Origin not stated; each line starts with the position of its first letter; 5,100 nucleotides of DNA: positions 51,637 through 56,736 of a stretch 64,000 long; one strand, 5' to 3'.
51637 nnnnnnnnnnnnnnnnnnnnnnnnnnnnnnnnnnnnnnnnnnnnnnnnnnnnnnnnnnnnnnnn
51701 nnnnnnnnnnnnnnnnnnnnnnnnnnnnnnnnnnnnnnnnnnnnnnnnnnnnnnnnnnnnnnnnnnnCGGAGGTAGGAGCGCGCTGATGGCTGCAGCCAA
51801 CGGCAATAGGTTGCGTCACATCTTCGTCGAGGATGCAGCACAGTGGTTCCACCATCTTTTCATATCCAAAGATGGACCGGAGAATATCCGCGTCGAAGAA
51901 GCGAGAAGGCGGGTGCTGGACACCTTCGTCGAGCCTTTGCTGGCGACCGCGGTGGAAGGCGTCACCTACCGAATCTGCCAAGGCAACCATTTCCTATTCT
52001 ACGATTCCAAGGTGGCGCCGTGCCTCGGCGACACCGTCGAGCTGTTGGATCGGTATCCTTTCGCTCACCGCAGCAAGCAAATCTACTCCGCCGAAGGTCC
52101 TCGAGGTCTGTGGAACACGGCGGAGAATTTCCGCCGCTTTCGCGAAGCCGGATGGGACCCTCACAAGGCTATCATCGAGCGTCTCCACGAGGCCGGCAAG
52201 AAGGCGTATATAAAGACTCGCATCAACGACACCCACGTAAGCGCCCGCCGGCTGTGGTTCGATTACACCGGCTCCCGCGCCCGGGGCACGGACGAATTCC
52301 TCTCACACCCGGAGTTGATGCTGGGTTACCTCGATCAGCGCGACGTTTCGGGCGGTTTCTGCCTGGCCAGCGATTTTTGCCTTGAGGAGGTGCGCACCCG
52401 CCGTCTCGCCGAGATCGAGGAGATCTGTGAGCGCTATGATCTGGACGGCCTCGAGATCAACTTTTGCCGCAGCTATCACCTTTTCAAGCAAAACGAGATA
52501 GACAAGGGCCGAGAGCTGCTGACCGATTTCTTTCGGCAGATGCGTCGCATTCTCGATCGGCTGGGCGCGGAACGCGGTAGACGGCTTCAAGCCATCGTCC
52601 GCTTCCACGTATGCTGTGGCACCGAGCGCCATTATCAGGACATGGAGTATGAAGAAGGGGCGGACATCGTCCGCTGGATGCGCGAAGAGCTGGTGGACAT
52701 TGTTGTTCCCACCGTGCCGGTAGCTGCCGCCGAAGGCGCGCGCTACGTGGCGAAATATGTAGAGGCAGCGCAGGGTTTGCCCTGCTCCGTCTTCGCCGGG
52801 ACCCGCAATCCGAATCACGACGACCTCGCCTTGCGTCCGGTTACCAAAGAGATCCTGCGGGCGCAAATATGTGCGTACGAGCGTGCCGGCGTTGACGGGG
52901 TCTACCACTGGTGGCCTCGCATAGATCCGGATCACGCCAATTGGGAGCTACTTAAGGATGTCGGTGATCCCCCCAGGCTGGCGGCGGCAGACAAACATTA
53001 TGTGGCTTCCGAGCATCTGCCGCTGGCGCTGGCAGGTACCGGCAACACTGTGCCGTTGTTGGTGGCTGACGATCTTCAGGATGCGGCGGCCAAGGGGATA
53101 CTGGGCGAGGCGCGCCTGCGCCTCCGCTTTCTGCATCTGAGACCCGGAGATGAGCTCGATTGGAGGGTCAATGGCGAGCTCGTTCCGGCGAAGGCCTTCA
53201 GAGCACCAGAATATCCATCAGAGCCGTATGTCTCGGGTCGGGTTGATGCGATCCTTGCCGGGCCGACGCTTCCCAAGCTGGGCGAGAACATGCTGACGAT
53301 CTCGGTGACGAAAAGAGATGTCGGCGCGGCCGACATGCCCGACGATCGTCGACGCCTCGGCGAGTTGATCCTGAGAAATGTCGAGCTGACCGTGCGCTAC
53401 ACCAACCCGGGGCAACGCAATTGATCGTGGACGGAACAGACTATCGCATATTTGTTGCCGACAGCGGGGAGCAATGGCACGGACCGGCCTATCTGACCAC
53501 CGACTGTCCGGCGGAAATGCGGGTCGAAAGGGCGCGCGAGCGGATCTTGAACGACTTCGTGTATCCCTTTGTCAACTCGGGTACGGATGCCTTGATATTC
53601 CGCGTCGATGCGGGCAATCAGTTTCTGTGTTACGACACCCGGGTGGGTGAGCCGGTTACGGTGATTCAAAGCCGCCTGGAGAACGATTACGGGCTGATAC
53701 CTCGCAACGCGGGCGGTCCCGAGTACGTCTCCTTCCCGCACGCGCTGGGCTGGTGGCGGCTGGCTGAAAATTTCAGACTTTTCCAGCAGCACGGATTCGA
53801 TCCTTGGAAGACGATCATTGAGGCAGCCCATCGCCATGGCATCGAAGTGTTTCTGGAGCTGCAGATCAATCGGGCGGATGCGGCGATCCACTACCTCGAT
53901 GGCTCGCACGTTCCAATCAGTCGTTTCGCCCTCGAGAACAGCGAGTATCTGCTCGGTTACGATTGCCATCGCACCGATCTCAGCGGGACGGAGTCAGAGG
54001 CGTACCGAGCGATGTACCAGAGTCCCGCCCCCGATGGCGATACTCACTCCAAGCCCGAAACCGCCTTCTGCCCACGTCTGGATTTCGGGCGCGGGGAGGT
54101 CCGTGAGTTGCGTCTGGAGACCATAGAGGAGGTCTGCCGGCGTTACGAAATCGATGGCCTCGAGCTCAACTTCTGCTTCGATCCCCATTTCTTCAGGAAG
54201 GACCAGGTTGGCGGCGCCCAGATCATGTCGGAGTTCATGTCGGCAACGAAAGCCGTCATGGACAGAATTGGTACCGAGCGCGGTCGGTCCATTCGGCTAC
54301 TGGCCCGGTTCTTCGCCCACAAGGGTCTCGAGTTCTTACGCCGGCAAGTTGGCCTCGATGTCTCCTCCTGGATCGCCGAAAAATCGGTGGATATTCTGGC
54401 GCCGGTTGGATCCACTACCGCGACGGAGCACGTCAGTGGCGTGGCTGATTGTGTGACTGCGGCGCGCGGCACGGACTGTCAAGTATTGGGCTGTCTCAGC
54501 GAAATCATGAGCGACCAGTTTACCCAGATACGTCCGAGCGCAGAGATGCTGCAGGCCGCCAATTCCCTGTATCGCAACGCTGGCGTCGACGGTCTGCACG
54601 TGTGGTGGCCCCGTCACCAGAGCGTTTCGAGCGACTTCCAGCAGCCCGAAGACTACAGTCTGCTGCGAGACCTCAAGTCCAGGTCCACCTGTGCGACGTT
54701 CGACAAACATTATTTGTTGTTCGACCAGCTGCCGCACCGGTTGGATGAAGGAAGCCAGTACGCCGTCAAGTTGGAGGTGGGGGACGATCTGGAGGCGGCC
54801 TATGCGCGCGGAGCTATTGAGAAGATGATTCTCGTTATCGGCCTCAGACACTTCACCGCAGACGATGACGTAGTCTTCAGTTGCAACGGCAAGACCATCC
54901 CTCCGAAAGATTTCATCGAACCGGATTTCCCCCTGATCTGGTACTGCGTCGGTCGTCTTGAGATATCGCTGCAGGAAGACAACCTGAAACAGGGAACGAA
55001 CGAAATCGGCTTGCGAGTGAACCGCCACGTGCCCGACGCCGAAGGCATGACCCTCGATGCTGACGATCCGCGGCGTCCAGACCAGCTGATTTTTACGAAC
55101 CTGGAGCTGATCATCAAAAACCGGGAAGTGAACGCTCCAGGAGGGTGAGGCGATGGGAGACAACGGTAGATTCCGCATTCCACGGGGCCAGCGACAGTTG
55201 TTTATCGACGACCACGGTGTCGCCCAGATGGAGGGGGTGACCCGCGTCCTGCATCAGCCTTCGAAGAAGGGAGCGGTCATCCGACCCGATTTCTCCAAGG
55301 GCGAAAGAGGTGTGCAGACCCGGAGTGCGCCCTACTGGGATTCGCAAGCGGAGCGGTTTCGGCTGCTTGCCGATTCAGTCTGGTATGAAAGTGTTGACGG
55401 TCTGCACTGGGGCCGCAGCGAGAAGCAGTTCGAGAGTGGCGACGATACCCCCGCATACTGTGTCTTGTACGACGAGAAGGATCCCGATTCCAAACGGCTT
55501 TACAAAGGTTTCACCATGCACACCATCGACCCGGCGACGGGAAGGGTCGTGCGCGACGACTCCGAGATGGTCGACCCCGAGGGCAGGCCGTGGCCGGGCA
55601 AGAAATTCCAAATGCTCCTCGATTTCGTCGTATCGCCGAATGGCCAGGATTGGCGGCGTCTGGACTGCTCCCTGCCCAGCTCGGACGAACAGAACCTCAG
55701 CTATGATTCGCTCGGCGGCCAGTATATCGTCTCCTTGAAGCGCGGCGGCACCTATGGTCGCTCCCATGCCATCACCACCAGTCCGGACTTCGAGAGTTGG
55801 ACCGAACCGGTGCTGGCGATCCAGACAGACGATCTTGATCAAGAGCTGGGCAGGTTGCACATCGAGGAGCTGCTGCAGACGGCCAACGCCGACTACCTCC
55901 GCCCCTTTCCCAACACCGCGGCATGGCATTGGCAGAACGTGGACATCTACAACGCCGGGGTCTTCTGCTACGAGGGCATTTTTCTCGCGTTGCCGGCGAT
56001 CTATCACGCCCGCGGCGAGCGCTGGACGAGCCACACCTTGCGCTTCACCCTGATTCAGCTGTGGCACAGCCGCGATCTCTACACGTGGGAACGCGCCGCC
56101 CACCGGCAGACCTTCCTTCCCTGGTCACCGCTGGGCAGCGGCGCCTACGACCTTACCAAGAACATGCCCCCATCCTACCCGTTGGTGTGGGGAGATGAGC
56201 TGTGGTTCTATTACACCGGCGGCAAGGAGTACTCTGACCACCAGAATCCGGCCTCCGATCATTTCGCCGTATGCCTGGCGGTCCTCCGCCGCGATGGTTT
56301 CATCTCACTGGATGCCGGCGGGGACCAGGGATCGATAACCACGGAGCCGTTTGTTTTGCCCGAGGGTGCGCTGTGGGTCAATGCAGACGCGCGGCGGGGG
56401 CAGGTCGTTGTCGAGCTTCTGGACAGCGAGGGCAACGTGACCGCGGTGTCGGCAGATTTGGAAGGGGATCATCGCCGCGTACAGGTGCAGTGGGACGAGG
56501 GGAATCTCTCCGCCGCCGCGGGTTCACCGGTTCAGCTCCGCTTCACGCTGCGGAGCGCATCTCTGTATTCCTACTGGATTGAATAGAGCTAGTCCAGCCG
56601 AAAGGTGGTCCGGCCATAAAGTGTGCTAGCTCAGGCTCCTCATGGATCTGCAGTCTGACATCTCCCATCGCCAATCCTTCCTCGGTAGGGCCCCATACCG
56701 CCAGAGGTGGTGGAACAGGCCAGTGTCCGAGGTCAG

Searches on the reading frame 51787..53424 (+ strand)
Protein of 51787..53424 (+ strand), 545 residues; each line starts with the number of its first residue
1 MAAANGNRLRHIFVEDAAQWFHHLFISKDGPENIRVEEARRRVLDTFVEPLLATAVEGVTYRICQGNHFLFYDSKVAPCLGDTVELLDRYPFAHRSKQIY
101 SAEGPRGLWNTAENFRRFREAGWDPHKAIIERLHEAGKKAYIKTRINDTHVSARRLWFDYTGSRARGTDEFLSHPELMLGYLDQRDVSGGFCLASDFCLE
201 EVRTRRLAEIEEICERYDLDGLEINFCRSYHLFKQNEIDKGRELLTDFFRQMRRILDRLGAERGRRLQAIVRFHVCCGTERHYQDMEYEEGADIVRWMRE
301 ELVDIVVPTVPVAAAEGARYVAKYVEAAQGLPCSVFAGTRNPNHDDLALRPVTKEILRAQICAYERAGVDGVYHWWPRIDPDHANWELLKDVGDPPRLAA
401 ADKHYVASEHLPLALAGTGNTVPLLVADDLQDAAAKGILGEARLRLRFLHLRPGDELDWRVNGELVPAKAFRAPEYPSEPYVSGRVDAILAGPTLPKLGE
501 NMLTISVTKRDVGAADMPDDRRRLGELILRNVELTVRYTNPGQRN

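Call 12: search_protein_families(library=pfam, proteins=[window:51787-53424:+], max_evalue=0.001)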
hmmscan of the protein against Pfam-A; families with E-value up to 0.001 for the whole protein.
window:51787-53424:+ (545 aa): 0 families

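Call 71: search_protein_families(library=pfam, proteins=[window:51787-53424:+], max_evalue=0.1)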
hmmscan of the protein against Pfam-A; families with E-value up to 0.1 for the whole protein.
window:51787-53424:+ (545 aa): 0 families

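Call 87: search_solved_structures(query=window:51787-53424:+, max_evalue=0.1)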
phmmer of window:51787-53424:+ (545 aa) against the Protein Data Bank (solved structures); distinct sequences matched with E-value up to 0.1: 1.
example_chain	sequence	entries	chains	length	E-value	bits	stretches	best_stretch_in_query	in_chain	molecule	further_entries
6rzd_A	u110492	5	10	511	1.5e-10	43.6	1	121-340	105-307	exosialidase from uncultured bacterium pG7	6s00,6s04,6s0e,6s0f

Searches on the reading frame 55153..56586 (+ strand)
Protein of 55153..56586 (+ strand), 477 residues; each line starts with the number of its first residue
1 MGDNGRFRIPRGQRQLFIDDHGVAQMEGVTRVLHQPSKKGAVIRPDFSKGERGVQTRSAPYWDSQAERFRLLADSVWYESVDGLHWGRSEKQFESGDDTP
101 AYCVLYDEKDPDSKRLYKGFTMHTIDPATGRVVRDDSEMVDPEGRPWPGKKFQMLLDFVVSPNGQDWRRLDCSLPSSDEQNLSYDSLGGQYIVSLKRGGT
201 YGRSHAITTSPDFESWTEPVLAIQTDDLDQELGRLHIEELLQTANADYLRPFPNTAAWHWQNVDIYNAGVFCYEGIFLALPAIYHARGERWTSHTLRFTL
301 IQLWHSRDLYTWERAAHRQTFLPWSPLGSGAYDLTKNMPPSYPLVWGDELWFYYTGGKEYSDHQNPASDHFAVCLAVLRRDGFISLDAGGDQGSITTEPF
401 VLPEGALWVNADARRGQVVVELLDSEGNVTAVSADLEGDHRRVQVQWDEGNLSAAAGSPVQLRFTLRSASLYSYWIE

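Call 12: search_protein_families(library=pfam, proteins=[window:55153-56586:+], max_evalue=0.001)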
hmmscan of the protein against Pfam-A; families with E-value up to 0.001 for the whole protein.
window:55153-56586:+ (477 aa): 0 families

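Call 88: search_solved_structures(query=window:55153-56586:+, max_evalue=0.1)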
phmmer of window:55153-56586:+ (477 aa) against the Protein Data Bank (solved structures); distinct sequences matched with E-value up to 0.1: 40.
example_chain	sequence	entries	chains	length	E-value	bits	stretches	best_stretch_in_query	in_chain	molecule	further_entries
4mpp_A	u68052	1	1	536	0.013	17.7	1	217-283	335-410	Benzoylformate decarboxylase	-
4gm4_A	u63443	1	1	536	0.027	16.6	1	217-283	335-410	Benzoylformate decarboxylase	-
4gp9_A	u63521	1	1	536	0.04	16.1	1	217-283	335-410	Benzoylformate decarboxylase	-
5dgd_A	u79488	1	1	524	0.045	15.9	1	217-283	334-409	Benzoylformate decarboxylase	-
5dei_A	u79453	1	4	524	0.045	15.9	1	217-283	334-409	Benzoylformate decarboxylase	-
5dgt_A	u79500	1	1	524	0.045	15.9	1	217-283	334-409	Benzoylformate decarboxylase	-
3f6b_X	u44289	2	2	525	0.045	15.9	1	217-283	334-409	Benzoylformate decarboxylase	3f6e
8xbr_A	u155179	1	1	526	0.046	15.9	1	217-283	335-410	Benzoylformate decarboxylase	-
1po7_A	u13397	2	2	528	0.046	15.9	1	217-283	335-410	Benzoylformate decarboxylase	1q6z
1yno_A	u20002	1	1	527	0.046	15.9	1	217-283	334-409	Benzoylformate decarboxylase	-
2v3w_A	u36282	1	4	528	0.046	15.9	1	217-283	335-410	BENZOYLFORMATE DECARBOXYLASE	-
1pi3_A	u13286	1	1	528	0.046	15.9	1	217-283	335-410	Benzoylformate decarboxylase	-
1bfd_A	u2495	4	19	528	0.046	15.9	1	217-283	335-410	BENZOYLFORMATE DECARBOXYLASE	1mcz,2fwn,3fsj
2fn3_A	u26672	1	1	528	0.046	15.9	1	217-283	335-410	Benzoylformate decarboxylase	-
6m2z_A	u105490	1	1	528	0.046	15.9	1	217-283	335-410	Benzoylformate decarboxylase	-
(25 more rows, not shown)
